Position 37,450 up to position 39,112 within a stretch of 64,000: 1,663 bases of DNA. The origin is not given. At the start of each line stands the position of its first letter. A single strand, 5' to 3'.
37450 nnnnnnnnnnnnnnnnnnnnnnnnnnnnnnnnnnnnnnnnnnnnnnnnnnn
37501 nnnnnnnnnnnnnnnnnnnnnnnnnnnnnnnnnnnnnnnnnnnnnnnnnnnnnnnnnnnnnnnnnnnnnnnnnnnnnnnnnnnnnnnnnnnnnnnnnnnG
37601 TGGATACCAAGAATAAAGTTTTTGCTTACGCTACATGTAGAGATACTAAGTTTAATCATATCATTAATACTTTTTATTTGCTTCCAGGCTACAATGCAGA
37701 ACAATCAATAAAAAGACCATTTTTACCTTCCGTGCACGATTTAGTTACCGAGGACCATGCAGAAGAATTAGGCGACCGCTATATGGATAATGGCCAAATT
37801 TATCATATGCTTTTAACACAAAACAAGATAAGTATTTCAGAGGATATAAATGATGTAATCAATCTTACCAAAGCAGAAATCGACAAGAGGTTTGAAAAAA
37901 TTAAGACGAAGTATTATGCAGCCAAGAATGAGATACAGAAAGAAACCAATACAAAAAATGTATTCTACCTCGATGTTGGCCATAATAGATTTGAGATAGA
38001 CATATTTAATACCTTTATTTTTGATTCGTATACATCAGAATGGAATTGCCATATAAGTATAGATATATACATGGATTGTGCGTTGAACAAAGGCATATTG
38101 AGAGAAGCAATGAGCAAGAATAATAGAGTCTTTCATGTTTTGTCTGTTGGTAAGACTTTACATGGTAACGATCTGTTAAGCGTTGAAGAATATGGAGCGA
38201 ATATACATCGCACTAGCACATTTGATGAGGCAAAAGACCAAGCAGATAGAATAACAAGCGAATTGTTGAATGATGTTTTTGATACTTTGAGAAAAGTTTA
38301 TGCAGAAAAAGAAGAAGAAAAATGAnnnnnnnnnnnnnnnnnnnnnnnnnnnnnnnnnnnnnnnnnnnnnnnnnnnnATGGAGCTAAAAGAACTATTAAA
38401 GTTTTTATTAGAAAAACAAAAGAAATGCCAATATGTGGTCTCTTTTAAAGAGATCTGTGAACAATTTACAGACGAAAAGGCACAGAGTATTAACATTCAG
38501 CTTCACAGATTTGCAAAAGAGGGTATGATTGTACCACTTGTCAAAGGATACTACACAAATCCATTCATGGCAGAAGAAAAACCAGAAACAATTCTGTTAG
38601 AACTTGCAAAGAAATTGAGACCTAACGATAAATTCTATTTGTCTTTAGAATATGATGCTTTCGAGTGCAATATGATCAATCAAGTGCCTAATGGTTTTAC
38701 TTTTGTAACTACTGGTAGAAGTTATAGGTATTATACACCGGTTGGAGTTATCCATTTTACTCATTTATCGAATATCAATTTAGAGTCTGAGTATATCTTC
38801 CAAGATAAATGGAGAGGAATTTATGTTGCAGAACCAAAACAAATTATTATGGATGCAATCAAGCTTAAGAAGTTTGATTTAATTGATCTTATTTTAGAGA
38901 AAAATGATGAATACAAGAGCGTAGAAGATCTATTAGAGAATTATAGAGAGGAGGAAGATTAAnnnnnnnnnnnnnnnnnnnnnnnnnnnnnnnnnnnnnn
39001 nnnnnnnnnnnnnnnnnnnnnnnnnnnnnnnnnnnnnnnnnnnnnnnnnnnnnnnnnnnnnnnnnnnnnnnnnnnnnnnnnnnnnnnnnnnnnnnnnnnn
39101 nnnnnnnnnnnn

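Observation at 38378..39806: AbiEi/AbiEii toxin-antitoxin (abortive infection) pair embedded in the middle of the paralog array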

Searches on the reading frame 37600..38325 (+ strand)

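Call 3: search_protein_families(library=pfam, proteins=[window:37600-38325:+], max_evalue=0.1)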
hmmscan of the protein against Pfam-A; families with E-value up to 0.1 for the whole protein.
window:37600-38325:+ (241 aa): 2 families
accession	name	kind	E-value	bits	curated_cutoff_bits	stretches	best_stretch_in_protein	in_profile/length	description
PF06248.19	Zw10_N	-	0.028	15.4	26.3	1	62-118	24-79/93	Centromere/kinetochore Zw10 N-terminal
PF19352.4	TetR_C_38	-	0.03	14.8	23.9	1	81-108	34-61/135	Tetracyclin repressor-like, C-terminal domain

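Call 4: search_protein_families(library=padloc, proteins=[window:37600-38325:+], max_evalue=0.1)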
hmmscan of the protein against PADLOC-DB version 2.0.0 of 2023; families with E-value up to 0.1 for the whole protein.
window:37600-38325:+ (241 aa): 2 families
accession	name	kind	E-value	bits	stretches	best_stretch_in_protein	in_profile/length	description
PDLC04172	GajB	-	5.3e-05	20.4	1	102-217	74-185/505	-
PDLC03045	REase_I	-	0.00041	16.4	1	127-183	623-675/995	Type I restriction enzyme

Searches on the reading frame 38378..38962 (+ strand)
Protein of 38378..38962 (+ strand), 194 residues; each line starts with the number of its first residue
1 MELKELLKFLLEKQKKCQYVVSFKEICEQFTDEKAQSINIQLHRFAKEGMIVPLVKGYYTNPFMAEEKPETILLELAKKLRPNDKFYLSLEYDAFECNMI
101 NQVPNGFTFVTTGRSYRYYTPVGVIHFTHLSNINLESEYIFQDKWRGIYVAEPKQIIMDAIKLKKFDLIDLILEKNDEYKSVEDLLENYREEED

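Call 3: search_protein_families(library=pfam, proteins=[window:38378-38962:+], max_evalue=0.1)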
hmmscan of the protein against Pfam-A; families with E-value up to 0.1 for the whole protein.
window:38378-38962:+ (194 aa): 1 family
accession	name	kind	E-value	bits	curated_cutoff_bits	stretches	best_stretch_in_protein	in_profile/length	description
PF04435.23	SPK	-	0.02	15.5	22.1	1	6-37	1-32/104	Domain of unknown function (DUF545)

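Call 4: search_protein_families(library=padloc, proteins=[window:38378-38962:+], max_evalue=0.1)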
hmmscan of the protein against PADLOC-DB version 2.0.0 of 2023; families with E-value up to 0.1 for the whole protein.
window:38378-38962:+ (194 aa): 11 families
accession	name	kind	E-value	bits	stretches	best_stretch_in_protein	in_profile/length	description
PDLC02232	AbiEi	-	7.4e-32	108.6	1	1-170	1-170/177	AbiEi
PDLC02241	AbiEi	-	2.2e-12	45.2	1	19-164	13-148/199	AbiEi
PDLC02272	AbiEi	-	9.6e-07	26.8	1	14-167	9-154/200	AbiEi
PDLC02226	AbiEi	-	9.7e-07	26.8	1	30-137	25-135/202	AbiEi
PDLC02230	AbiEi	-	1.5e-06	26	1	34-165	15-138/192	AbiEi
PDLC02266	AbiEi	-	3.6e-05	21.3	1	6-60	3-56/258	AbiEi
PDLC02269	AbiEi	-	0.00018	18.9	1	20-170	12-151/251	AbiEi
PDLC02282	AbiEi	-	0.00037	17.9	1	8-59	5-55/260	AbiEi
PDLC02267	AbiEi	-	0.00073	17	1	6-116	9-107/252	AbiEi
PDLC02255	AbiEi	-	0.00074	17.1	1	6-191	4-173/186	AbiEi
PDLC02247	AbiEi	-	0.0073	14.2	1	31-60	39-68/215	AbiEi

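Call 19: find_homologous_proteins(query=window:38378-38962:+, max_evalue=0.001)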
Query window:38378-38962:+ (194 aa): 5 proteins with E <= 0.001 among 111 candidates.
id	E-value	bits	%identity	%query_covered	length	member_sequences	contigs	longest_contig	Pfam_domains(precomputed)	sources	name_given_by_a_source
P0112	5.7e-124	429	100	100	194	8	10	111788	-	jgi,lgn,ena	-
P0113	5.5e-92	325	77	100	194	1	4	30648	-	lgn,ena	-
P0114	5.3e-31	126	40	91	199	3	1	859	-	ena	-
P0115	1.7e-19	89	38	85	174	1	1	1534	-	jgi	jgi:hypothetical protein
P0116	2.8e-18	85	40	66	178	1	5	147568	-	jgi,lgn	-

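Call 20: find_encoding_contigs(protein=P0112, flank=10000, max_places=4)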
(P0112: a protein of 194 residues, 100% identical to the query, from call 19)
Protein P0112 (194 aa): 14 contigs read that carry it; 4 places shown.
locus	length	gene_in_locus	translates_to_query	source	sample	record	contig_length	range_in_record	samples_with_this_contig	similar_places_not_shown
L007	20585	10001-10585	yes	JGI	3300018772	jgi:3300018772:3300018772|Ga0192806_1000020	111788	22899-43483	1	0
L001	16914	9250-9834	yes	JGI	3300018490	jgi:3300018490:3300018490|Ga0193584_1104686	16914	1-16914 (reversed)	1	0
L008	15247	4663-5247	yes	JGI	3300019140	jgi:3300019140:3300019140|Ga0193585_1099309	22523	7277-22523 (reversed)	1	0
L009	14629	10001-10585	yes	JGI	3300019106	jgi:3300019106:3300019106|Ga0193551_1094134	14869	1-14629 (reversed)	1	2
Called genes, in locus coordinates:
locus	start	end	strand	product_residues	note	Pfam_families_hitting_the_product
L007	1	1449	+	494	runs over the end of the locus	PF03477:ATP-cone, PF13597:NRDD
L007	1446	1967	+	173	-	PF13597:NRDD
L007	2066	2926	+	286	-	-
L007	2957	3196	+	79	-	-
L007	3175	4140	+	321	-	-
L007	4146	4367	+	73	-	-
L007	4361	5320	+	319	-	-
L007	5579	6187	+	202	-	-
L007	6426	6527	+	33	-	-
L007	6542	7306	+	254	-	-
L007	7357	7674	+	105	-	-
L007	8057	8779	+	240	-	-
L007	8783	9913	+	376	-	-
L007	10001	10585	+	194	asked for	-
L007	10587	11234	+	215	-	PF08843:AbiEii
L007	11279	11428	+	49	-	-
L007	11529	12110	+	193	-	-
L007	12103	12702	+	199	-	-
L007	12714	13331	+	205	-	PF02511:Thy1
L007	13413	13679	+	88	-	-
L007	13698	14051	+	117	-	-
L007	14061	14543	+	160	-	-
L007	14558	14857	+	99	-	-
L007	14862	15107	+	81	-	-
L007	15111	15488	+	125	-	PF08960:STIV_B116-like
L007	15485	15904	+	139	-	-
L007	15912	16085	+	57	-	-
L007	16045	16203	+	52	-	-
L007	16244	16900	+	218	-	-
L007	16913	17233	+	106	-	-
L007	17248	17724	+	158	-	-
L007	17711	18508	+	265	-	-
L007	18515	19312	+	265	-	-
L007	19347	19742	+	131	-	-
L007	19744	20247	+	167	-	-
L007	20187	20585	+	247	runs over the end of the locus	-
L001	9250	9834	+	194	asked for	-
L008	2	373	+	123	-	?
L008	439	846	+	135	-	-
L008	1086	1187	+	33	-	-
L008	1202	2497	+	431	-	-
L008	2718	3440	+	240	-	-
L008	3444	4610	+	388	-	-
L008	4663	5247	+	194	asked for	-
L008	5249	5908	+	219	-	PF08843:AbiEii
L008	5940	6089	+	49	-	-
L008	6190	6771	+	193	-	-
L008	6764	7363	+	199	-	-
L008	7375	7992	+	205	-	PF02511:Thy1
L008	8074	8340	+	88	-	-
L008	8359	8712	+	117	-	-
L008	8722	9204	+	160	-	-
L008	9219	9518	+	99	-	-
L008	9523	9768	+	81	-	-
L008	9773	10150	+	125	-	PF08960:STIV_B116-like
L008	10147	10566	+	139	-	-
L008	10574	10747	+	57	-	-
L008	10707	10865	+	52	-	-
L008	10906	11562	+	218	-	-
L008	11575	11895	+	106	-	-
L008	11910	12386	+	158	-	-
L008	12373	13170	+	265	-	-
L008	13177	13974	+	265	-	-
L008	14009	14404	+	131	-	-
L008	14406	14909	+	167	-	-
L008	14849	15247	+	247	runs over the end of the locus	-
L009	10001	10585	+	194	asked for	-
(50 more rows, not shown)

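Call 21: find_encoding_contigs(protein=P0113, flank=10000, max_places=3)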
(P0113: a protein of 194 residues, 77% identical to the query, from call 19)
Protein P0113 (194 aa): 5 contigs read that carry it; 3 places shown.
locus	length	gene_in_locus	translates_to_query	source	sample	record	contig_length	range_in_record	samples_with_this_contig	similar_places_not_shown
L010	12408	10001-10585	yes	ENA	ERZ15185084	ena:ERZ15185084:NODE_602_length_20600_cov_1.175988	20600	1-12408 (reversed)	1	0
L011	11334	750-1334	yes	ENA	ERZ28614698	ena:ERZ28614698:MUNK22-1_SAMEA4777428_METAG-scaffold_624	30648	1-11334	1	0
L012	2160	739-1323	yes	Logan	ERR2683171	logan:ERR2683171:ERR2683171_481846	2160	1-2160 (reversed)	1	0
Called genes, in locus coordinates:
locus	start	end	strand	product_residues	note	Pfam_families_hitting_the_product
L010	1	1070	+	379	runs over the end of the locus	-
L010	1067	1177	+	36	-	-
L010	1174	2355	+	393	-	-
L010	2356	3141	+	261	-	-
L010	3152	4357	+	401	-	-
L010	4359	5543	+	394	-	-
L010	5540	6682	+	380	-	-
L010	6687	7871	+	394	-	-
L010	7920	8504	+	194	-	-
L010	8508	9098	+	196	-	-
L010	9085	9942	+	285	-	PF08843:AbiEii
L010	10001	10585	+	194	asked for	-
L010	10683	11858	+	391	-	-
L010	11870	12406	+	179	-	?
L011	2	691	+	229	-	?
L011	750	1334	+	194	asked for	-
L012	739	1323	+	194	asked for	-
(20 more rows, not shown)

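Call 22: find_encoding_contigs(protein=P0116, flank=10000, max_places=3)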
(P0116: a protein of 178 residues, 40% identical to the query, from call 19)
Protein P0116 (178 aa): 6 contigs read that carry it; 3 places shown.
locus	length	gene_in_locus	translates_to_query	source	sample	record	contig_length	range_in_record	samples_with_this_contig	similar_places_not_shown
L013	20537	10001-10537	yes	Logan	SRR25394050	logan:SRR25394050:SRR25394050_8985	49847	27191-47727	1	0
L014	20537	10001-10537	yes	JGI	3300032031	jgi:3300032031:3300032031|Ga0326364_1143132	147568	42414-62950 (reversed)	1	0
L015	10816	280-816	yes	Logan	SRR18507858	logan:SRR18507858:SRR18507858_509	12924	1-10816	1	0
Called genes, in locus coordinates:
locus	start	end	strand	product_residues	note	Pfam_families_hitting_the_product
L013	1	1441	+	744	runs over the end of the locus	PF00580:UvrD-helicase, PF13245:AAA_19, PF13604:AAA_30 (faint), PF13361:UvrD_C, PF13538:UvrD_C_2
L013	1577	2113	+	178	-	-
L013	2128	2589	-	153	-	-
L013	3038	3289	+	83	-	-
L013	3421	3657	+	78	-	-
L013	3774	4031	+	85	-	-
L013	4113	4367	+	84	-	-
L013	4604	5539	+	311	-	-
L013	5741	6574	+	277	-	PF00149:Metallophos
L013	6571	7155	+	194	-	PF05951:Peptidase_M15_2, PF08291:Peptidase_M15_3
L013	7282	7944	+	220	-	PF00448:SRP54 (weak), PF09140:MipZ, PF10609:ParA (weak), PF13614:AAA_31, PF00142:Fer4_NifH (weak), PF01656:CbiA, PF07015:VirC1 (weak), PF13614:AAA_31, +1 more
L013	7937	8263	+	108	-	-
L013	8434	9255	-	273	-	-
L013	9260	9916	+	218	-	-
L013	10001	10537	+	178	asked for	-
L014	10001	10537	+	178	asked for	-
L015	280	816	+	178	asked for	-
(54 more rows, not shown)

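Call 39: find_homologous_proteins(query=A2, max_evalue=0.001)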
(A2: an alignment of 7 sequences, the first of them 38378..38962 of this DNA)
Query A2 (7 sequences) (194 aa, profile of the alignment): 433 proteins with E <= 0.001 among 6181 candidates; the best 120 are listed.
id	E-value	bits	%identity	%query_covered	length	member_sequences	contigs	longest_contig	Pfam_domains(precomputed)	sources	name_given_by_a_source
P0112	1.4e-95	336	100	100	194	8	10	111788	-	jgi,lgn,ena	-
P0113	8.7e-90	318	77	100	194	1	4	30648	-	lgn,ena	-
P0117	2.9e-87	309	52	100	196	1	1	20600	-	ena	-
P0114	1.2e-82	294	40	91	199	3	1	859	-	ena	-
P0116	2.2e-69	251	40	66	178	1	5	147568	-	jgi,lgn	-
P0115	8.0e-69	249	38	85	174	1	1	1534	-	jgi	jgi:hypothetical protein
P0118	9.7e-62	226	35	85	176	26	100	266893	-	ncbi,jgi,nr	ncbi:type IV toxin-antitoxin system AbiEi family antitoxin [Pseudomonas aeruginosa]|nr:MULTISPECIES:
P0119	2.6e-59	218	37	85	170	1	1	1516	-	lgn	-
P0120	1.1e-58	216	44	94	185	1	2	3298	-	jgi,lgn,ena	-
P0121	2.2e-58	215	36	85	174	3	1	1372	-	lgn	-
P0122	2.8e-54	202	40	89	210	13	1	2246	-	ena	-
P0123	1.1e-53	200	34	89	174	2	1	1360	-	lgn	-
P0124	1.2e-53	200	35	87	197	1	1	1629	-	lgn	-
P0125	9.4e-53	197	36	91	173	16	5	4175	-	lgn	-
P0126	1.5e-52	196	35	82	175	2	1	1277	-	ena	-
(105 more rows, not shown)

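Call 42: search_solved_structures(query=A3, max_evalue=1, show_alignments=2)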
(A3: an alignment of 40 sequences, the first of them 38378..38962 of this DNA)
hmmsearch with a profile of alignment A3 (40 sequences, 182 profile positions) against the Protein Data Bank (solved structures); distinct sequences matched with E-value up to 1: 3.
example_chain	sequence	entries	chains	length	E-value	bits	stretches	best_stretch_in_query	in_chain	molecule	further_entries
1wsu_A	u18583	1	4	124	0.53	13.1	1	2-77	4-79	Selenocysteine-specific elongation factor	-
9hlo_A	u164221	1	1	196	0.62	12.9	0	40-66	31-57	Abortive infection protein AbiGI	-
6y8q_A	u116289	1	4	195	0.62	12.9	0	40-66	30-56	Abortive phage infection protein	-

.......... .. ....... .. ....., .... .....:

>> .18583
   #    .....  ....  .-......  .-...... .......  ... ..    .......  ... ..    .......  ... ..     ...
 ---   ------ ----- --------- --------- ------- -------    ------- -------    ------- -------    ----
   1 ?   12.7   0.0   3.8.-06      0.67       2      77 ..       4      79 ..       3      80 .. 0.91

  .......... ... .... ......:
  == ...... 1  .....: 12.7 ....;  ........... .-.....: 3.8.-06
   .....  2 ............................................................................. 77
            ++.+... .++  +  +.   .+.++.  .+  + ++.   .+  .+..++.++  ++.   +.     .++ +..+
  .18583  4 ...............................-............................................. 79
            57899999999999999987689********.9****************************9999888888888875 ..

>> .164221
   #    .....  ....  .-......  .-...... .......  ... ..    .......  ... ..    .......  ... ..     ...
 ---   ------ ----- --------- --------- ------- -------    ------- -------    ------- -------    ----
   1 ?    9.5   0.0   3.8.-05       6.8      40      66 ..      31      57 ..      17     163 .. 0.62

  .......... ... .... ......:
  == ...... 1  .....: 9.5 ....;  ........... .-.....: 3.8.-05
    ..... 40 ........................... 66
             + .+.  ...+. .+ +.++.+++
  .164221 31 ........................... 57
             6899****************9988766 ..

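Call 48: predict_structure(alignment_id=A3)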
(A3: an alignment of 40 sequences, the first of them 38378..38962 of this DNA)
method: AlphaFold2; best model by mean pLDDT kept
length: 194 residues; sequences in the alignment: 40
mean_pLDDT: 94.0   pTM: 0.87
mean pLDDT of the five models: 94.0, 94.0, 94.0, 93.7, 92.3
residues with pLDDT >= 90: 174; 70-90: 16; 50-70: 4; < 50: 0
segments of 3 or more residues with pLDDT < 50: none
pLDDT, mean of each block of 10 residues (from residue 1): 96 96 98 98 98 98 95 97 96 96 96 98 98 96 96 96 95 81 73 70
secondary structure, 60 per line:
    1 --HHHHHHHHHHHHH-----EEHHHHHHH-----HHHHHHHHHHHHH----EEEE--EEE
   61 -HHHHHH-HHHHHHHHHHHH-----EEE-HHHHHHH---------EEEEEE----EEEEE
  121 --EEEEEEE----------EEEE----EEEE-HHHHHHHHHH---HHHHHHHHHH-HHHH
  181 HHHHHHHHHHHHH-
elements in order: H3-15 H23-29 H35-47 E52-55 E58-60 H62-67 H69-80 E86-88 H90-96 E106-111 E116-120 E123-129 E140-143 E148-151 H153-162 H166-175 H177-193

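Call 51: fold_search(model_id=the predicted structure, library=pdb)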
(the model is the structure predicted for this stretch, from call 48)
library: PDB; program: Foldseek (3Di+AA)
matches with E <= 10: 763; with E <= 0.001: 2
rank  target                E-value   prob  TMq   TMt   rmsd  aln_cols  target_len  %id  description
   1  6y8q_A                2.7e-05  1.00  0.40  0.40   8.8       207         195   19  AbiEi antitoxin from Streptococcus agalactiae (released 2020-12-16)
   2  6y8q_D                3.7e-04  0.99  0.34  0.35   9.0       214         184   18  AbiEi antitoxin from Streptococcus agalactiae (released 2020-12-16)
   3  1zel_B                2.0e-03  1.00  0.52  0.37   4.5       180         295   12  Crystal structure of RV2827C protein from Mycobacterium tuberculosis (released 2006-05-02)
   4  4ok0_A                1.9e-02  0.94  0.31  0.28   5.2       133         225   11  Crystal structure of putative nucleotidyltransferase from H. pylori (released 2014-04-09)
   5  5kqj_MODEL_1_A        3.8e-02  0.94  0.39  0.41   6.6       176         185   11  Solution Structure of Antibiotic-Resistance Factor ANT(2'')-Ia Reveals Substrate-Regulated Conformation Dynami (released 2017-07-12)
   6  4ok0_B                4.6e-02  0.85  0.31  0.28   5.3       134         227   12  Crystal structure of putative nucleotidyltransferase from H. pylori (released 2014-04-09)
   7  1wsu_B                5.5e-02  0.92  0.29  0.43   8.1        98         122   26  C-terminal domain of elongation factor selB complexed with SECIS RNA (released 2005-01-25)
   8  2ewr                  5.9e-02  0.91  0.36  0.42   4.7       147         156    8  Crystal structure of a putative nucleotidyltransferase (tm1012) from Thermotoga maritima at 1.60 A resolution (released 2005-12-06)
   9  4o8s                  6.7e-02  0.77  0.32  0.28   6.5       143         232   10  Crystal structure of JHP933 from Helicobacter pylori (released 2014-09-10)
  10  1lva                  1.2e-01  0.96  0.30  0.23   4.4        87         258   25  Crystal structure of a C-terminal fragment of Moorella thermoacetica elongation factor SelB (released 2002-08-21)
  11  2uwm_A                1.4e-01  0.93  0.28  0.29   4.7        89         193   25  C-TERMINAL DOMAIN(WH2-WH4) OF ELONGATION FACTOR SELB IN COMPLEX WITH SECIS RNA (released 2007-05-08)
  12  5trd_B                1.5e-01  0.44  0.19  0.18  10.0        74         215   16  Structure of RbkR (Riboflavin Kinase) from Thermoplasma acidophilum determined in complex with CTP and its cognate DNA (released 2016-11-23)
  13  6qy6                  1.5e-01  0.23  0.20  0.11   8.3        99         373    8  Crystal structure of the CCA-adding enzyme of a psychrophilic organism (released 2020-03-25)
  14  7otr                  1.6e-01  0.51  0.24  0.14   7.9        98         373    6  Crystal structure of a psychrophilic CCA-adding enzyme determined by SAD phasing (released 2021-11-03)
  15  7xux_A                1.8e-01  0.94  0.26  0.15   2.8        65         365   20  Crystal structure of a FIC domain containnig protein (released 2022-12-21)
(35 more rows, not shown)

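Call 70: search_protein_families(library=ncbifam, proteins=[window:38378-38962:+], max_evalue=0.01)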
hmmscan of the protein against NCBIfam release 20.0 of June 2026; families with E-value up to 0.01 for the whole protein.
window:38378-38962:+ (194 aa): 1 family
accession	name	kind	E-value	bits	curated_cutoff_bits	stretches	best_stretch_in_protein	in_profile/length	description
NF047376.1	TAA_AbiEi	equivalog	2.9e-28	98.7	150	1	1-163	1-164/172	type IV toxin-antitoxin system AbiEi family antitoxin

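Call 71: search_protein_families(library=phrogs, proteins=[window:38378-38962:+], max_evalue=0.001)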
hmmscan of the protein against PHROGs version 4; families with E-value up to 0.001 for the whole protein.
window:38378-38962:+ (194 aa): 0 families

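Call 78: find_related_loci(query=A2, collection=metagenome_contigs, flank=6000)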
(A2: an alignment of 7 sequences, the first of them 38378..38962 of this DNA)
Query A2 (194 aa) in metagenome_contigs; peptide patterns used: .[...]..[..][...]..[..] (x = any residue, [..] = any of these).
35 stretches matched a pattern; 10 encode a relative of the query (tblastn E <= 1e-3); 10 distinct loci.
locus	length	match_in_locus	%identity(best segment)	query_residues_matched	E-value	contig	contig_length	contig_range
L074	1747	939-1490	44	1-183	4e-40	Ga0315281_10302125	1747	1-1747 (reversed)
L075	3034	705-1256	44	1-183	9e-40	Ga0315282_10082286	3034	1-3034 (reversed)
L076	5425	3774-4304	41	1-174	7e-34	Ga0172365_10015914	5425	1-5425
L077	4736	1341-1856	37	1-176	4e-26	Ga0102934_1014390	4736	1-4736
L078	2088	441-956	36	1-176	4e-25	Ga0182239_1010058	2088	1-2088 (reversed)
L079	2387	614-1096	36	1-162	5e-25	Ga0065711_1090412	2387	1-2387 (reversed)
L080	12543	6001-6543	33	6-190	3e-22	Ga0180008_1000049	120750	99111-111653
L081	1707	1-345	40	44-159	3e-20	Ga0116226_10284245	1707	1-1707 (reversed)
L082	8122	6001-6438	35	30-176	2e-19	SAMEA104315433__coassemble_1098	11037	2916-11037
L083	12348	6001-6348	33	56-169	2e-16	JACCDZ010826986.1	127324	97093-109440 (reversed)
